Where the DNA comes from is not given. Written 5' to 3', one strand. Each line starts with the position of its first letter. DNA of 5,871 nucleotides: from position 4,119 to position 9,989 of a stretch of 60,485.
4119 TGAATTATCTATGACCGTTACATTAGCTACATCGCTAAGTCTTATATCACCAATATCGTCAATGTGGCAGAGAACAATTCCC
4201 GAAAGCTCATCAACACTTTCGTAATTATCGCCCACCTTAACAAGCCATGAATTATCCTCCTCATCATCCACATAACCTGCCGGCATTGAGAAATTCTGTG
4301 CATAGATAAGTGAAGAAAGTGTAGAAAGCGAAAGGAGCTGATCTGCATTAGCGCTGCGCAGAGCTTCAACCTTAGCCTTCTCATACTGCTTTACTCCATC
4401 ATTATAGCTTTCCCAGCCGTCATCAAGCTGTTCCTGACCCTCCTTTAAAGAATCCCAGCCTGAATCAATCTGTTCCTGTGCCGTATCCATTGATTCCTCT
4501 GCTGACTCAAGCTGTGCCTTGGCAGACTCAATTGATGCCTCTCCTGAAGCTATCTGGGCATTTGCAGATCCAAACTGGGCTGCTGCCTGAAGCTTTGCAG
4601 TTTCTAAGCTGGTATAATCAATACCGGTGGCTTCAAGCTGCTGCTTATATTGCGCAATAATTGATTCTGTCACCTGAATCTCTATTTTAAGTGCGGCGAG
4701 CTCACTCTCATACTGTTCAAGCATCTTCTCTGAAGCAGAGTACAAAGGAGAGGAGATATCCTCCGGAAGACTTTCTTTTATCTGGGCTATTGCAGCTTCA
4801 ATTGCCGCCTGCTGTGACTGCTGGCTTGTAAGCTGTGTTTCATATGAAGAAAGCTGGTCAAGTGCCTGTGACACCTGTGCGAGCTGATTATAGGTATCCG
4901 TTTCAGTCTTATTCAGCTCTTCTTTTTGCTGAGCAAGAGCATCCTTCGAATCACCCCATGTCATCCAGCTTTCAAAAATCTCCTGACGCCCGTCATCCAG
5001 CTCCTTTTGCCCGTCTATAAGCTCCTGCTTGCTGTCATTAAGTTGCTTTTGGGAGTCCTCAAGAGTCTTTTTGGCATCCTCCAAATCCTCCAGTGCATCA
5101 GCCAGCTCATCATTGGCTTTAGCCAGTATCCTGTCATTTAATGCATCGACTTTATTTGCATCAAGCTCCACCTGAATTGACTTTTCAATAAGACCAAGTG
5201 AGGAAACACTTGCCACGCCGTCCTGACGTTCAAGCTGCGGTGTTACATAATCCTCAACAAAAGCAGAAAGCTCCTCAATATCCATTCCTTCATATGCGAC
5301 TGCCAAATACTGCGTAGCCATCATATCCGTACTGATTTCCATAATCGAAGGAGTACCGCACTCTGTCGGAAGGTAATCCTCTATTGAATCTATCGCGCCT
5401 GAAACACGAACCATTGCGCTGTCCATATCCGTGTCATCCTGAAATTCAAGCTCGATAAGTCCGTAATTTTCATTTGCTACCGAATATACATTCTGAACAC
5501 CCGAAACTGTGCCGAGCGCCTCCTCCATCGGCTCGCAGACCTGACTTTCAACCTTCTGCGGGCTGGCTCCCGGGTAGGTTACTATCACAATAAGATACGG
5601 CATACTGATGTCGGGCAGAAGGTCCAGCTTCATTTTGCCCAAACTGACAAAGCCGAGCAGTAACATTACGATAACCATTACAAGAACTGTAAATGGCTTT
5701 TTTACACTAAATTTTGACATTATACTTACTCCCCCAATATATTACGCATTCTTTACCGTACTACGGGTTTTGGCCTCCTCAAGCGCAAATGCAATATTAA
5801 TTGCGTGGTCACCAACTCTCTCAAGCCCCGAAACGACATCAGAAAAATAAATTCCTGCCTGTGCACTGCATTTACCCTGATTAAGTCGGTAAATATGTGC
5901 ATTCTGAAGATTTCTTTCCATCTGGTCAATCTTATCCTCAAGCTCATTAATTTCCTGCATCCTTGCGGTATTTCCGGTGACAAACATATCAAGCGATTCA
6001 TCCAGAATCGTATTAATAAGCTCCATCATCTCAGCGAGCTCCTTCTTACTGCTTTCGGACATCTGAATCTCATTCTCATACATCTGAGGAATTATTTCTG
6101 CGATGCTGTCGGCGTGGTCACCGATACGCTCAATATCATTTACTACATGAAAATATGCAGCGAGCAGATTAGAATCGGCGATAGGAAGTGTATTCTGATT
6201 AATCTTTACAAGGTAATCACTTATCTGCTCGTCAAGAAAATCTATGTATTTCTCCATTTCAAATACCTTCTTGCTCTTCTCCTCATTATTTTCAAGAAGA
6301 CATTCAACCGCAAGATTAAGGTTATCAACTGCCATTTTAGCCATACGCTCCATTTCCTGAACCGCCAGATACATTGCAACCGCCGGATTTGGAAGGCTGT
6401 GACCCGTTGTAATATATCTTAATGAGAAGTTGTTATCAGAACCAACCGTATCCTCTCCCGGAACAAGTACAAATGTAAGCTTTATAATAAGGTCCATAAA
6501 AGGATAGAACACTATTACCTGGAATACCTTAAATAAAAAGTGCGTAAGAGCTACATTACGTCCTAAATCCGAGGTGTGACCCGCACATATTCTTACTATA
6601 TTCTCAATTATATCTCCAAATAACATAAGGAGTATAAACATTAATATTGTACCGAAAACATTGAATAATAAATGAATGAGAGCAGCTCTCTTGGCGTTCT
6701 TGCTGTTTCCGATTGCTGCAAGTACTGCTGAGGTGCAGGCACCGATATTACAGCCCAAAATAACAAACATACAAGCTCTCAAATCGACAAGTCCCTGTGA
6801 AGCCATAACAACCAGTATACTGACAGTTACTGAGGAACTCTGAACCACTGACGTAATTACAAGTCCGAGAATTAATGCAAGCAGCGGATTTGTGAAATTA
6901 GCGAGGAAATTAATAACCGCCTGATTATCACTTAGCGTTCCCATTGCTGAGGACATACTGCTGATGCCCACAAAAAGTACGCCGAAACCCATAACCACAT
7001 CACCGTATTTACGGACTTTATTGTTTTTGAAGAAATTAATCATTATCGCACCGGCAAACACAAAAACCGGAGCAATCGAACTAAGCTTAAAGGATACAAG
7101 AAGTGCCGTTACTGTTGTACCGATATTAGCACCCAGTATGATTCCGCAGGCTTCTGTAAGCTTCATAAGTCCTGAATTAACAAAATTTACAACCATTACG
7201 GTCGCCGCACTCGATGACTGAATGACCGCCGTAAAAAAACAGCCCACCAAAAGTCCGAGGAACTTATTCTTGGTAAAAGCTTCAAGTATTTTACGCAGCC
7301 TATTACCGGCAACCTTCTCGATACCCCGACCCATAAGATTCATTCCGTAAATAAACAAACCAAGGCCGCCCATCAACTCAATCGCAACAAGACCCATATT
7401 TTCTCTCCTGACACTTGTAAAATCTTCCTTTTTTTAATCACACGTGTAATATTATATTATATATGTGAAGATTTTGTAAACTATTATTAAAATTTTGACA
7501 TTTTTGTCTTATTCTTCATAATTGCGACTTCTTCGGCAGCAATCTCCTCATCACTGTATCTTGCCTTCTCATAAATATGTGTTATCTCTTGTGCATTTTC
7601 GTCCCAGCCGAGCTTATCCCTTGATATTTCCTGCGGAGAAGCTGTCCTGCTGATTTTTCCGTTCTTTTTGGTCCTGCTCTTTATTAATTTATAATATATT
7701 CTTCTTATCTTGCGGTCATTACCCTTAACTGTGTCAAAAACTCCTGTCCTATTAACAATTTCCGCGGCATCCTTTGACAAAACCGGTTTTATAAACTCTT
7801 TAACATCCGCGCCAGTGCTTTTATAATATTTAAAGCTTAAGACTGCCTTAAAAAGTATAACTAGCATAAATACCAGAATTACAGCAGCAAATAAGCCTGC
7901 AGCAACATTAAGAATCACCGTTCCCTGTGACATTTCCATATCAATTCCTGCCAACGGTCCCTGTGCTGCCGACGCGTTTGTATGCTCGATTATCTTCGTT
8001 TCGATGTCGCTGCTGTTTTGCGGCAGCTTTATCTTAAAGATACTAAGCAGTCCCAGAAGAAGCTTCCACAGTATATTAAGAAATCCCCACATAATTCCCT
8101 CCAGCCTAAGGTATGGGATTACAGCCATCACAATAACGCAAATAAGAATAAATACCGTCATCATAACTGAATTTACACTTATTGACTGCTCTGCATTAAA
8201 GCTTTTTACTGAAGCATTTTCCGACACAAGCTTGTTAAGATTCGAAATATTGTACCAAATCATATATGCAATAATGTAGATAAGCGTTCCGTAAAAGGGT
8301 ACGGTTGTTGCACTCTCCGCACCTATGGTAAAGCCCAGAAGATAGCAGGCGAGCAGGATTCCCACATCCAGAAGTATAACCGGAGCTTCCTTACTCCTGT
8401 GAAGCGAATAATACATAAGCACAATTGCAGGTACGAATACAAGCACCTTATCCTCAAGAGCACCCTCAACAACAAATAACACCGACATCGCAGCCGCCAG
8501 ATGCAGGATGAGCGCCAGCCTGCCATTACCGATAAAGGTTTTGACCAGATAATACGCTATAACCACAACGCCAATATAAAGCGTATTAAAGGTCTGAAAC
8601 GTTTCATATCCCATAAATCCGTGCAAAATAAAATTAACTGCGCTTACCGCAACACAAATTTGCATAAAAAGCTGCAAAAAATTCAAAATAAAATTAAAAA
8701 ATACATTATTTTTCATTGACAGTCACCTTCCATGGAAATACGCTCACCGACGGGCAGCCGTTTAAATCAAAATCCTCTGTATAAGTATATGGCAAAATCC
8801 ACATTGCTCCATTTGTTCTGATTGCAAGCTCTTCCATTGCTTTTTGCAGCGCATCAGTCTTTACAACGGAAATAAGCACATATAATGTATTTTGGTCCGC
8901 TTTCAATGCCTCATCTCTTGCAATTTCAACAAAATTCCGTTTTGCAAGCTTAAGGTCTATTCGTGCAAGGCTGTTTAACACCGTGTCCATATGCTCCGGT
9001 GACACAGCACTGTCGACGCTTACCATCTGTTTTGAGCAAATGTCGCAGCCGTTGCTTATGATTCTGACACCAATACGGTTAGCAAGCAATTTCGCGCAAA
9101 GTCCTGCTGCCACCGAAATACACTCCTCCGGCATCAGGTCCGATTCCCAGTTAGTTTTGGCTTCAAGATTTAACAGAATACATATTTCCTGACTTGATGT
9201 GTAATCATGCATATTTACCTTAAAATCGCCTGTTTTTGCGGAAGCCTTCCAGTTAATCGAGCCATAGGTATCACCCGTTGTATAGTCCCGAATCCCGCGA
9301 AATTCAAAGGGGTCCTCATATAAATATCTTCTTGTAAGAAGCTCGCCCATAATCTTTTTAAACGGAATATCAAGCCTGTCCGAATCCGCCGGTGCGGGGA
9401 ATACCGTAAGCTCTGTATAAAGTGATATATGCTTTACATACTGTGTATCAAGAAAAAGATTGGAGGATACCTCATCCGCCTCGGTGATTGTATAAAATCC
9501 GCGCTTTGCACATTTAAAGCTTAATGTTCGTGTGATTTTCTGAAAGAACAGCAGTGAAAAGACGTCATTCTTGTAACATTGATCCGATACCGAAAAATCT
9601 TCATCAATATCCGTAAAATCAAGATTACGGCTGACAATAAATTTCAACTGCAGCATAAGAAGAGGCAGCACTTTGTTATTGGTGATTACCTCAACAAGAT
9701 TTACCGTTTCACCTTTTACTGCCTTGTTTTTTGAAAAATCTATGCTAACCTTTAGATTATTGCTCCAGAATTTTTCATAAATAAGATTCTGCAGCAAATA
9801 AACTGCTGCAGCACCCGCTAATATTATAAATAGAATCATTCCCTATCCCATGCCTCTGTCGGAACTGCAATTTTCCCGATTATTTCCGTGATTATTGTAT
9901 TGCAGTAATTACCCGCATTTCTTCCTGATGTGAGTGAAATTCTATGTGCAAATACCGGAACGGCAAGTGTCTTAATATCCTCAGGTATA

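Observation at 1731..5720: RND pump with a ~270-aa xxxLxxG-heptad coiled-coil stalk inserted in the first extracytoplasmic loop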

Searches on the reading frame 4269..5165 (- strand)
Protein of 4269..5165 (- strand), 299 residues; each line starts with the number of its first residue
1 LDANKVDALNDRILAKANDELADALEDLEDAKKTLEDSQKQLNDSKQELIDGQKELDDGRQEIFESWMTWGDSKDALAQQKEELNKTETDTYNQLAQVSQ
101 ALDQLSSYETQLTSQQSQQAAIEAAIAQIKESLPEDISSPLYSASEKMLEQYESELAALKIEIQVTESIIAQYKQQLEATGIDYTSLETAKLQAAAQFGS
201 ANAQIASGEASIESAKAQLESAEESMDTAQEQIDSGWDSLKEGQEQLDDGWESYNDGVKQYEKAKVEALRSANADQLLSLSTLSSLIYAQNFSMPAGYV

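Call 6: search_protein_families(library=ncbifam, proteins=[window:4269-5165:-], max_evalue=10)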
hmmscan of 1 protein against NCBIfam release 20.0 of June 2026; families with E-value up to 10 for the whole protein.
seq(299 aa): 37 families (the best 25 are shown)
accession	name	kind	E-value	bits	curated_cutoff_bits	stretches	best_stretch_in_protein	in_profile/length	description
TIGR02168.1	SMC_prok_B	equivalog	3.6e-11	41.6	567.35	1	16-269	676-922/1181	chromosome segregation protein SMC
NF045487.1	ASRP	equivalog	2.1e-08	33.2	300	2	15-134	330-446/593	archaea-specific SMC-related protein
NF003034.1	PRK03918.1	equivalog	8.6e-07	27.3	700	1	14-270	417-670/878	DNA double-strand break repair ATPase Rad50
TIGR02169.1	SMC_prok_A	equivalog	1.6e-06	26.1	729.4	1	29-268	674-915/1165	chromosome segregation protein SMC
NF038350.1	taxis_HmpF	equivalog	2.3e-06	26.2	200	2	17-180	115-279/553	pilus motility taxis protein HmpF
TIGR04320.1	Surf_Exclu_PgrA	domain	4.6e-05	22.9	70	1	142-248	251-360/360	SEC10/PgrA surface exclusion domain-containing protein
TIGR04523.1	Mplasa_alph_rch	subfamily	6e-05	21.2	270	1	12-250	246-487/745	helix-rich protein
NF041034.1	Rad50_Sulf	equivalog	0.00033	18.6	1000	1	17-250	168-400/872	DNA double-strand break repair ATPase Rad50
NF002572.0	PRK02224.1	equivalog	0.00098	17.5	1087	1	9-244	192-418/888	DNA double-strand break repair ATPase Rad50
NF047368.1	collar_FlbB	equivalog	0.001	18.9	110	2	207-270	64-127/193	periplasmic-type flagellar collar protein FlbB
NF043058.1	T4SS_LegC2C7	subfamily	0.0065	15.5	350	2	14-131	134-248/348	LegC2/C7 family Dot/Icm T4SS effector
NF041035.1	Rad50_Halo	equivalog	0.0069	14.8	1000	1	16-250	217-452/883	DNA double-strand break repair ATPase Rad50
NF033930.1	pneumo_PspA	exception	0.0073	15.1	850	1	13-254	116-353/659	pneumococcal surface protein A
NF047516.1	LA_3659_fam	equivalog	0.0079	15.8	36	1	77-192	94-217/221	LA_3659 family protein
NF047514.1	SpiroCoCo_N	equivalog_domain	0.0079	15.8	75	1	77-192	94-217/221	SpiroCoCo family coiled-coil protein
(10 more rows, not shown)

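Call 26: search_protein_representatives(protein=window:4296-5153:-)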
Query: 286 residues. Proteins with E-value up to 0.001 (for the whole library): 441; up to 1e-10: 66; up to 1e-30: 2. The best 150 are listed.
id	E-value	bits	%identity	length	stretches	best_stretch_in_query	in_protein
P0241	5.0e-58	213.2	46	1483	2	120-286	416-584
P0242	1.6e-41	159.1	45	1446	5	226-286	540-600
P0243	3.4e-26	108.9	42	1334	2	190-286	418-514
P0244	1.1e-25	107.3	44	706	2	191-286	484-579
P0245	1.1e-25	107.2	44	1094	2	201-286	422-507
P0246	8.0e-24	101.2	42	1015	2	173-286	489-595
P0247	1.7e-22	96.8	33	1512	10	195-265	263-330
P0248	2.5e-22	96.3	37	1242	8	194-269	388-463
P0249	2.6e-21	93.0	32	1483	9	180-259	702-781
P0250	8.6e-20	88.0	37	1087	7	16-250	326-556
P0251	4.1e-19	85.8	53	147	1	179-257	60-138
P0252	9.9e-19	84.5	32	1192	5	9-84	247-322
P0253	1.1e-17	81.2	41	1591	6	191-258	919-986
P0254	7.1e-17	78.4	34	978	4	9-77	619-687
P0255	2.2e-16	76.8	30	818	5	21-249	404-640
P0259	2.5e-15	73.4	33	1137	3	24-257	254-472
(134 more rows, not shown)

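Call 28: search_protein_families(library=pfam, alignment_id=A2, max_evalue=0.001)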
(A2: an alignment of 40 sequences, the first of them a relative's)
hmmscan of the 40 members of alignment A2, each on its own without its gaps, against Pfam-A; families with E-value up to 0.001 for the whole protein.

A. member 1, P0247 (1512 aa): 5 families
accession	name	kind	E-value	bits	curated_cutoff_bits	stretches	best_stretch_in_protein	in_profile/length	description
PF02687.27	FtsX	-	3.1e-29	101.9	25.5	2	1386-1502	2-118/120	FtsX-like permease C-terminal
PF12704.14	MacB_PCD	-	1.9e-11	45.1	27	1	25-209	5-172/207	MacB-like periplasmic core domain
PF02321.23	OEP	-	0.00053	20.3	22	0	249-379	64-182/187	Outer membrane efflux protein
PF07926.17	TPR_MLP1_2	-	0.00054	20.4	36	0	626-741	2-114/129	TPR/MLP1/MLP2-like protein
PF02601.20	Exonuc_VII_L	-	0.00096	19.2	35.9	0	683-787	164-272/315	Exonuclease VII, large subunit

B. families by the number of members that match (of 40 scanned): 37 families (the first 25 are shown)
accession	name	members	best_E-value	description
PF02687.27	FtsX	36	3e-33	FtsX-like permease C-terminal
PF12704.14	MacB_PCD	24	7.9e-16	MacB-like periplasmic core domain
PF07926.17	TPR_MLP1_2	12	3.1e-11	TPR/MLP1/MLP2-like protein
PF08614.16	ATG16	11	4.9e-08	Autophagy protein 16 (ATG16)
PF00038.26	Filament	8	1.7e-06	Intermediate filament protein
PF21007.2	FBF1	7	2.4e-07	Fas-binding factor 1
PF02601.20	Exonuc_VII_L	6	5.1e-06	Exonuclease VII, large subunit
PF24627.1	PUMA_CC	4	3.1e-11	PUMA coiled-coil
PF13863.11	DUF4200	4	9.9e-07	Domain of unknown function (DUF4200)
PF06160.17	EzrA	4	6.7e-06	Septation ring formation regulator, EzrA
PF19220.6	Rod_CreS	4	0.00012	Crescentin, rod domain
PF07889.17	DUF1664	3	1.7e-08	Protein of unknown function (DUF1664)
PF12795.12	MscS_porin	3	1.8e-06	Mechanosensitive ion channel porin domain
PF01576.24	Myosin_tail_1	3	8.3e-05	Myosin tail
PF02321.23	OEP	3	0.00024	Outer membrane efflux protein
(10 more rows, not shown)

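Call 30: search_protein_families(library=ncbifam, proteins=[P0247, P0259], max_evalue=10)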
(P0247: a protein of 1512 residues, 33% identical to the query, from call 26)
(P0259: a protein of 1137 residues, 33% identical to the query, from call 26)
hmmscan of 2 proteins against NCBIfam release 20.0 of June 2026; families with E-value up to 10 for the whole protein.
P0247 (1512 aa): 27 families (the best 25 are shown)
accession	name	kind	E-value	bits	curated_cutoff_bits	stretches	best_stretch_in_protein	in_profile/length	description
TIGR02168.1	SMC_prok_B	equivalog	4.7e-21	74.3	567.35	3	587-869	213-493/1181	chromosome segregation protein SMC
NF045487.1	ASRP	equivalog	1.5e-15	56.8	300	5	605-779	112-294/593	archaea-specific SMC-related protein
TIGR02169.1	SMC_prok_A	equivalog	1.5e-15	56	729.4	3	679-942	222-481/1165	chromosome segregation protein SMC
NF041443.1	DDRRRQL_YjdP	equivalog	4.8e-14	52.4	90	8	804-874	31-99/101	DDRRRQL repeat protein YjdP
NF002572.0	PRK02224.1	equivalog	7e-11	41.1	1087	3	580-945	206-579/888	DNA double-strand break repair ATPase Rad50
NF033930.1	pneumo_PspA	exception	1.7e-10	40.3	850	3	386-624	17-258/659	pneumococcal surface protein A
TIGR03434.1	ADOP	subfamily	3.8e-10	38.5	622.3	2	1268-1459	562-756/803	ADOP family duplicated permease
NF041034.1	Rad50_Sulf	equivalog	4.9e-10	37.9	1000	3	517-783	450-715/872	DNA double-strand break repair ATPase Rad50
TIGR04523.1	Mplasa_alph_rch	subfamily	3.1e-09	35.3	270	2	498-902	119-523/745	helix-rich protein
NF041035.1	Rad50_Halo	equivalog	5.6e-09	34.9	1000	2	622-948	248-582/883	DNA double-strand break repair ATPase Rad50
NF038350.1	taxis_HmpF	equivalog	4.4e-08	32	200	3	680-859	116-298/553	pilus motility taxis protein HmpF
TIGR00996.1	Mtu_fam_mce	paralog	2.1e-06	27.2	140.5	2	749-874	151-276/291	MCE family protein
TIGR02212.1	lolCE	equivalog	5.2e-06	25.7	362.45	2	981-1047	274-340/411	lipoprotein-releasing ABC transporter permease subunit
NF003034.1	PRK03918.1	equivalog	7.6e-05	20.9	700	2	607-889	151-430/878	DNA double-strand break repair ATPase Rad50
NF008357.0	PRK11146.1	exception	0.00031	19.7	439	2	959-1043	255-339/414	lipoprotein-releasing ABC transporter permease subunit LolE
TIGR03057.1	xxxLxxG_by_4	repeat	0.026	14.8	18.6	0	814-825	16-27/28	X-X-X-Leu-X-X-Gly heptad repeat protein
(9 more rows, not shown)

P0259 (1137 aa): 31 families (the best 25 are shown)
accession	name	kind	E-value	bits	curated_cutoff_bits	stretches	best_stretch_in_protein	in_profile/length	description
TIGR02168.1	SMC_prok_B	equivalog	4.6e-11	41.2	567.35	2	141-513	570-949/1181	chromosome segregation protein SMC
TIGR02213.1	lolE_release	exception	9.7e-11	41.1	540.35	2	581-677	241-335/411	lipoprotein-releasing ABC transporter permease subunit LolE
TIGR02212.1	lolCE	equivalog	2e-10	40.2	362.45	2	610-678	268-336/411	lipoprotein-releasing ABC transporter permease subunit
NF008357.0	PRK11146.1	exception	3.2e-10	39.4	439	2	579-678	242-339/414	lipoprotein-releasing ABC transporter permease subunit LolE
NF045487.1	ASRP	equivalog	2.5e-07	29.7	300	1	252-580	128-454/593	archaea-specific SMC-related protein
TIGR02169.1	SMC_prok_A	equivalog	5.8e-07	27.6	729.4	2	317-582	236-497/1165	chromosome segregation protein SMC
NF038347.1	FtsX_Gpos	exception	1.8e-05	24.3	225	1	957-1092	119-254/296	permease-like cell division protein FtsX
TIGR03434.1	ADOP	subfamily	7.2e-05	21.1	622.3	1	972-1122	641-789/803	ADOP family duplicated permease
NF038350.1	taxis_HmpF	equivalog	9.5e-05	20.9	200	4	308-462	158-308/553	pilus motility taxis protein HmpF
NF041034.1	Rad50_Sulf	equivalog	0.0001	20.4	1000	2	429-583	448-601/872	DNA double-strand break repair ATPase Rad50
NF041035.1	Rad50_Halo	equivalog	0.00019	20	1000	1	261-583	201-516/883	DNA double-strand break repair ATPase Rad50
NF008076.0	PRK10814.1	exception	0.00021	20.5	473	2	619-678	275-334/399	lipoprotein-releasing ABC transporter permease subunit LolC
NF041443.1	DDRRRQL_YjdP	equivalog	0.00029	21.1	90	2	224-289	37-101/101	DDRRRQL repeat protein YjdP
TIGR04320.1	Surf_Exclu_PgrA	domain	0.00046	19.6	70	4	419-517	254-351/360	SEC10/PgrA surface exclusion domain-containing protein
TIGR00439.2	FtsX_Gneg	equivalog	0.0015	17.8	255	1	967-1111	128-274/292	permease-like cell division protein FtsX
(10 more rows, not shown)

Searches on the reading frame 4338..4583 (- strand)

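Call 30: search_protein_families(library=ncbifam, proteins=[window:4338-4583:-], max_evalue=10)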
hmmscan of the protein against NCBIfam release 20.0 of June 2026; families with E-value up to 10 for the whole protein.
seq(82 aa): 11 families
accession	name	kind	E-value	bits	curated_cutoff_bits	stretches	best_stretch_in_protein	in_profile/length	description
NF047368.1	collar_FlbB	equivalog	0.00023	21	110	1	12-76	63-127/193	periplasmic-type flagellar collar protein FlbB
TIGR04320.1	Surf_Exclu_PgrA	domain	0.0013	18.1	70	1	8-54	311-360/360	SEC10/PgrA surface exclusion domain-containing protein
NF038350.1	taxis_HmpF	equivalog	0.0029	16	200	1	10-64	135-189/553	pilus motility taxis protein HmpF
NF045487.1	ASRP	equivalog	0.0085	14.7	300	1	10-69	363-422/593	archaea-specific SMC-related protein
NF033914.0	antiphage_ZorA_1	subfamily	0.011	14.1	190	1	18-76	523-581/619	anti-phage ZorAB system protein ZorA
NF052504.1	sll1863_fam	domain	0.021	15.1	35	1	2-79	11-89/93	sll1863 family stress response protein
TIGR02168.1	SMC_prok_B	equivalog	0.022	12.5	567.35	1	8-66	846-907/1181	chromosome segregation protein SMC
NF003034.1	PRK03918.1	equivalog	0.027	12.4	700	1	13-76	609-670/878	DNA double-strand break repair ATPase Rad50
TIGR01280.1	xseB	equivalog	0.052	13.6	35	1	11-38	16-43/57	exodeoxyribonuclease VII small subunit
TIGR01843.1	type_I_hlyD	subfamily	0.055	12.4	208.65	1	6-61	206-262/422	HlyD family type I secretion periplasmic adaptor subunit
NF003412.0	PRK04778.1-6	equivalog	0.071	12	861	1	7-73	77-148/564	septation ring formation regulator EzrA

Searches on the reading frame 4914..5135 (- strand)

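Call 30: search_protein_families(library=ncbifam, proteins=[window:4914-5135:-], max_evalue=10)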
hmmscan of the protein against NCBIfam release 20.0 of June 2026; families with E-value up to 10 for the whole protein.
seq(74 aa): 15 families
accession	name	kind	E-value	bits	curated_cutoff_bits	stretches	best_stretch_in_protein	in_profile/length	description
NF038350.1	taxis_HmpF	equivalog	3e-05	22.6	200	1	7-74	216-283/553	pilus motility taxis protein HmpF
NF041443.1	DDRRRQL_YjdP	equivalog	0.00039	20.6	90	1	13-53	54-94/101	DDRRRQL repeat protein YjdP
TIGR04320.1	Surf_Exclu_PgrA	domain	0.0039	16.6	70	1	4-49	265-310/360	SEC10/PgrA surface exclusion domain-containing protein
NF047368.1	collar_FlbB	equivalog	0.0054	16.6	110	1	4-64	62-121/193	periplasmic-type flagellar collar protein FlbB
NF046048.1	NlpC_P60_DIP1281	equivalog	0.0094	14.8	517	1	9-48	68-107/587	DIP1281 family NlpC/P60 protein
NF045487.1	ASRP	equivalog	0.015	13.9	300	1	9-55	190-236/593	archaea-specific SMC-related protein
TIGR00293.1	TIGR00293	equivalog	0.029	14.5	53.9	1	10-52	83-125/129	prefoldin subunit alpha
NF003409.0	PRK04778.1-3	equivalog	0.029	13.1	562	1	3-73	105-175/570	septation ring formation regulator EzrA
NF041034.1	Rad50_Sulf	equivalog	0.039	11.8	1000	1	8-52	169-213/872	DNA double-strand break repair ATPase Rad50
TIGR01069.2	mutS2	equivalog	0.044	12.1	400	1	3-70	503-570/790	endonuclease MutS2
NF033741.1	NlpC_p60_RipA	exception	0.093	11.7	625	1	7-47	61-101/457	NlpC/P60 family peptidoglycan endopeptidase RipA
TIGR00996.1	Mtu_fam_mce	paralog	0.12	11.6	140.5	1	3-40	203-240/291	MCE family protein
TIGR04527.1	mycoplas_twoTM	subfamily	0.19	11.4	125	1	5-46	78-119/248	MG_279/MG_280 family protein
NF041111.1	effector_HPE1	subfamily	0.35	11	80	1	20-45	50-75/99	HPE1 family effector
NF047408.1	SA0632_fam_LP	equivalog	0.6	9.8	70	1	15-48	31-64/68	SA0632 family lipoprotein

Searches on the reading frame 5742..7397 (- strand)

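Call 7: search_protein_families(library=pfam, proteins=[window:5742-7397:-], max_evalue=0.001)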
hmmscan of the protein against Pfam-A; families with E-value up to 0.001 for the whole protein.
window:5742-7397:- (551 aa): 3 families
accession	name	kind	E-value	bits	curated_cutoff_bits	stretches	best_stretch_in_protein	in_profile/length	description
PF02690.20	Na_Pi_cotrans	-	6.7e-65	217.7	29.1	2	14-149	1-136/137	Na+/Pi-cotransporter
PF01895.24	PhoU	-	8e-35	119.5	23.5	2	350-436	2-89/89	PhoU domain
PF01865.21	PhoU_div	-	1e-06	28.7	24.4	1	451-536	127-205/214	Protein of unknown function DUF47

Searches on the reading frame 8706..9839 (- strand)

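Call 7: search_protein_families(library=pfam, proteins=[window:8706-9839:-], max_evalue=0.001)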
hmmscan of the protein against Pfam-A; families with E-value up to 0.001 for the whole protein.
window:8706-9839:- (377 aa): 1 family
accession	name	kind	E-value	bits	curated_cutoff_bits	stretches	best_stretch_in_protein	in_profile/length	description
PF01882.25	DUF58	-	0.0002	21.1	23.4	1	183-313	2-129/216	Protein of unknown function DUF58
